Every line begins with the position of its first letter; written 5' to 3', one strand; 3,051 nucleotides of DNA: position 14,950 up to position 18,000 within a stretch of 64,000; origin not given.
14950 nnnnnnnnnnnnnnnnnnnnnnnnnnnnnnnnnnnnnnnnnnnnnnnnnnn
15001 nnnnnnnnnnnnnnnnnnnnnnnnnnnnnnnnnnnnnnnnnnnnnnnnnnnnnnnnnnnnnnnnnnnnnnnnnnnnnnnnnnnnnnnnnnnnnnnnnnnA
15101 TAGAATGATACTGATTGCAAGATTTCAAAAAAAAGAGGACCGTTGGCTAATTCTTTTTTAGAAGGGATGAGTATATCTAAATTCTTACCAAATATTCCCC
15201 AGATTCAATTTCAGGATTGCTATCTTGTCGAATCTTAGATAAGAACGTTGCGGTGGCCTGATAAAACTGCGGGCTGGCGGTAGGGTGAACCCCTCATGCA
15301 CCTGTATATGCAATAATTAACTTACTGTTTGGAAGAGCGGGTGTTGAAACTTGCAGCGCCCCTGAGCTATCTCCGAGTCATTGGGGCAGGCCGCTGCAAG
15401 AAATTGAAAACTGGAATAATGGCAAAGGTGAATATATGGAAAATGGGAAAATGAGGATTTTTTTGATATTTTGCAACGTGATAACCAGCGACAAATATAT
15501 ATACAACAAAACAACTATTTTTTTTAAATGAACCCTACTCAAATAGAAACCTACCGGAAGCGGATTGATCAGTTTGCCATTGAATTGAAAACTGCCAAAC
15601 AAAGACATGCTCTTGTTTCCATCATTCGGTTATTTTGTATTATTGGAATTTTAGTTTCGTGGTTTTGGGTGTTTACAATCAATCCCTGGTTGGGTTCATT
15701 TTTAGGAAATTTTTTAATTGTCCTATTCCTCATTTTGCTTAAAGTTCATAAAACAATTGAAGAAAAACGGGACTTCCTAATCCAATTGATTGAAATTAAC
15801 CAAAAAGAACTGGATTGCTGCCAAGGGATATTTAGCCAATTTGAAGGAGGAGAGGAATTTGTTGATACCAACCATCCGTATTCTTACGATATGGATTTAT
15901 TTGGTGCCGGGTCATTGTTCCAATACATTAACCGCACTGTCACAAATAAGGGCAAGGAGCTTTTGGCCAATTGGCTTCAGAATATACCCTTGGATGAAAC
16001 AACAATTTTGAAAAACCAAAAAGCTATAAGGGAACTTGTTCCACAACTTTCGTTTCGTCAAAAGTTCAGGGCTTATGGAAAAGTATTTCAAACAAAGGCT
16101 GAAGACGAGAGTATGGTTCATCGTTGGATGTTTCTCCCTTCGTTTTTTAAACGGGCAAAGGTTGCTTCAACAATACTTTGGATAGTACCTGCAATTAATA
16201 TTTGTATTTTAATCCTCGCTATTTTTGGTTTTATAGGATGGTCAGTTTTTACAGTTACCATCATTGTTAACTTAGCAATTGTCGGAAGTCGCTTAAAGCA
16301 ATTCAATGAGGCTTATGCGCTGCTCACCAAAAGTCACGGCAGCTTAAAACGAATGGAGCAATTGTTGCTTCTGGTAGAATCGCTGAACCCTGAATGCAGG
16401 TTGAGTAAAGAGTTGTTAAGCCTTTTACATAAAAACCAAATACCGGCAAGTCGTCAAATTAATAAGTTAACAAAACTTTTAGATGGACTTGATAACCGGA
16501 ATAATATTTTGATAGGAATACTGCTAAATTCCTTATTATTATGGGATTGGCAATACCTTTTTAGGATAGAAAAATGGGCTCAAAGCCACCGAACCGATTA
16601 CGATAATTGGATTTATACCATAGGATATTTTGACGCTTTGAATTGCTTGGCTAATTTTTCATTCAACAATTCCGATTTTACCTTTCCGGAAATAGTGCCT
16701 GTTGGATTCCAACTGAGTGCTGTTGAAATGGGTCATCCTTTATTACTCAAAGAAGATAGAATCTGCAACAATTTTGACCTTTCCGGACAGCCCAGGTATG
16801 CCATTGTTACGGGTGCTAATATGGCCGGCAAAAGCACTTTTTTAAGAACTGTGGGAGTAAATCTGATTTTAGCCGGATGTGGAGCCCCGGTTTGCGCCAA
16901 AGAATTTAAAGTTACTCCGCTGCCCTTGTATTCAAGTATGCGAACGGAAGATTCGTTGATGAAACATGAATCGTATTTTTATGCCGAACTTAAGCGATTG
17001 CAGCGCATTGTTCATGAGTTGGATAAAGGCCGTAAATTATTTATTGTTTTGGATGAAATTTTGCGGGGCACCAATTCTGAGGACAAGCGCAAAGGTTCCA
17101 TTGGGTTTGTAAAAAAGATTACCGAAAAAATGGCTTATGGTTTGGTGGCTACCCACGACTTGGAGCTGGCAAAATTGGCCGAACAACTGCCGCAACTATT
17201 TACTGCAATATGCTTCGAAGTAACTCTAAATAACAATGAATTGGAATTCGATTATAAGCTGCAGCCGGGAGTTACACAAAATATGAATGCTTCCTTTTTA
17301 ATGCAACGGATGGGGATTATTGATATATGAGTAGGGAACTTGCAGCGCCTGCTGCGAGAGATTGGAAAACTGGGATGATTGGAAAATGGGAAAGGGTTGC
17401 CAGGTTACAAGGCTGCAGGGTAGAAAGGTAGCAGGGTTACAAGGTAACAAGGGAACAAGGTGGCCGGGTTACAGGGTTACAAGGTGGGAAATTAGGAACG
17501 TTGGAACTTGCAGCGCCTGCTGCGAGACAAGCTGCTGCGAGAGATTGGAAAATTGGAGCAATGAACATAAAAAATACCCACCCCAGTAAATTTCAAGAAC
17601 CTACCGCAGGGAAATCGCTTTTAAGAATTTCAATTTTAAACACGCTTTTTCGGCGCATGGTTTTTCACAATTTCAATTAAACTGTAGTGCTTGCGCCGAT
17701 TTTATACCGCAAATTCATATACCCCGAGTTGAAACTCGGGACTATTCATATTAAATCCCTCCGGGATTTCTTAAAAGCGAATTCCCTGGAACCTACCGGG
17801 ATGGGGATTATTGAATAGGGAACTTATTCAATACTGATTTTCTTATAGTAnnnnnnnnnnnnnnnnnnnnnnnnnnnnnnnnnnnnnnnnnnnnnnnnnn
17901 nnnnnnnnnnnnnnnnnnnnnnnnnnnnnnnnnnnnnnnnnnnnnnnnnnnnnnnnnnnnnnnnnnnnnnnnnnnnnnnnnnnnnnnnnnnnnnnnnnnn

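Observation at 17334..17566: Octamer array bracketed by two direct copies of a conserved hairpin core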

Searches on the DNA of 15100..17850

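Call 15: search_rna_families(source=window, start=15100, end=17850, threshold=evalue, max_evalue=10, show_alignments=3)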
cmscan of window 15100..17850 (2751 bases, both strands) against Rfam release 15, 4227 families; matches with E-value up to 10: 3.
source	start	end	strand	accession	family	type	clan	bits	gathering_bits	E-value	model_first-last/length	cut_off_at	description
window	15724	15764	-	RF03602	mir-8250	Gene; miRNA;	-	18.1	80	6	1-60/60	no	mir-8250 microRNA precursor family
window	15462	15528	+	RF02350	psRNA6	Gene; sRNA;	-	14.1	60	0.57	1-333/333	no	Nitrosomonas sRNA psRNA6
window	15220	15336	+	RF03120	Sarbecovirus-5UTR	Cis-reg;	CL00116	10.8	150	5.3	1-298/298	no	Sarbecovirus 5'UTR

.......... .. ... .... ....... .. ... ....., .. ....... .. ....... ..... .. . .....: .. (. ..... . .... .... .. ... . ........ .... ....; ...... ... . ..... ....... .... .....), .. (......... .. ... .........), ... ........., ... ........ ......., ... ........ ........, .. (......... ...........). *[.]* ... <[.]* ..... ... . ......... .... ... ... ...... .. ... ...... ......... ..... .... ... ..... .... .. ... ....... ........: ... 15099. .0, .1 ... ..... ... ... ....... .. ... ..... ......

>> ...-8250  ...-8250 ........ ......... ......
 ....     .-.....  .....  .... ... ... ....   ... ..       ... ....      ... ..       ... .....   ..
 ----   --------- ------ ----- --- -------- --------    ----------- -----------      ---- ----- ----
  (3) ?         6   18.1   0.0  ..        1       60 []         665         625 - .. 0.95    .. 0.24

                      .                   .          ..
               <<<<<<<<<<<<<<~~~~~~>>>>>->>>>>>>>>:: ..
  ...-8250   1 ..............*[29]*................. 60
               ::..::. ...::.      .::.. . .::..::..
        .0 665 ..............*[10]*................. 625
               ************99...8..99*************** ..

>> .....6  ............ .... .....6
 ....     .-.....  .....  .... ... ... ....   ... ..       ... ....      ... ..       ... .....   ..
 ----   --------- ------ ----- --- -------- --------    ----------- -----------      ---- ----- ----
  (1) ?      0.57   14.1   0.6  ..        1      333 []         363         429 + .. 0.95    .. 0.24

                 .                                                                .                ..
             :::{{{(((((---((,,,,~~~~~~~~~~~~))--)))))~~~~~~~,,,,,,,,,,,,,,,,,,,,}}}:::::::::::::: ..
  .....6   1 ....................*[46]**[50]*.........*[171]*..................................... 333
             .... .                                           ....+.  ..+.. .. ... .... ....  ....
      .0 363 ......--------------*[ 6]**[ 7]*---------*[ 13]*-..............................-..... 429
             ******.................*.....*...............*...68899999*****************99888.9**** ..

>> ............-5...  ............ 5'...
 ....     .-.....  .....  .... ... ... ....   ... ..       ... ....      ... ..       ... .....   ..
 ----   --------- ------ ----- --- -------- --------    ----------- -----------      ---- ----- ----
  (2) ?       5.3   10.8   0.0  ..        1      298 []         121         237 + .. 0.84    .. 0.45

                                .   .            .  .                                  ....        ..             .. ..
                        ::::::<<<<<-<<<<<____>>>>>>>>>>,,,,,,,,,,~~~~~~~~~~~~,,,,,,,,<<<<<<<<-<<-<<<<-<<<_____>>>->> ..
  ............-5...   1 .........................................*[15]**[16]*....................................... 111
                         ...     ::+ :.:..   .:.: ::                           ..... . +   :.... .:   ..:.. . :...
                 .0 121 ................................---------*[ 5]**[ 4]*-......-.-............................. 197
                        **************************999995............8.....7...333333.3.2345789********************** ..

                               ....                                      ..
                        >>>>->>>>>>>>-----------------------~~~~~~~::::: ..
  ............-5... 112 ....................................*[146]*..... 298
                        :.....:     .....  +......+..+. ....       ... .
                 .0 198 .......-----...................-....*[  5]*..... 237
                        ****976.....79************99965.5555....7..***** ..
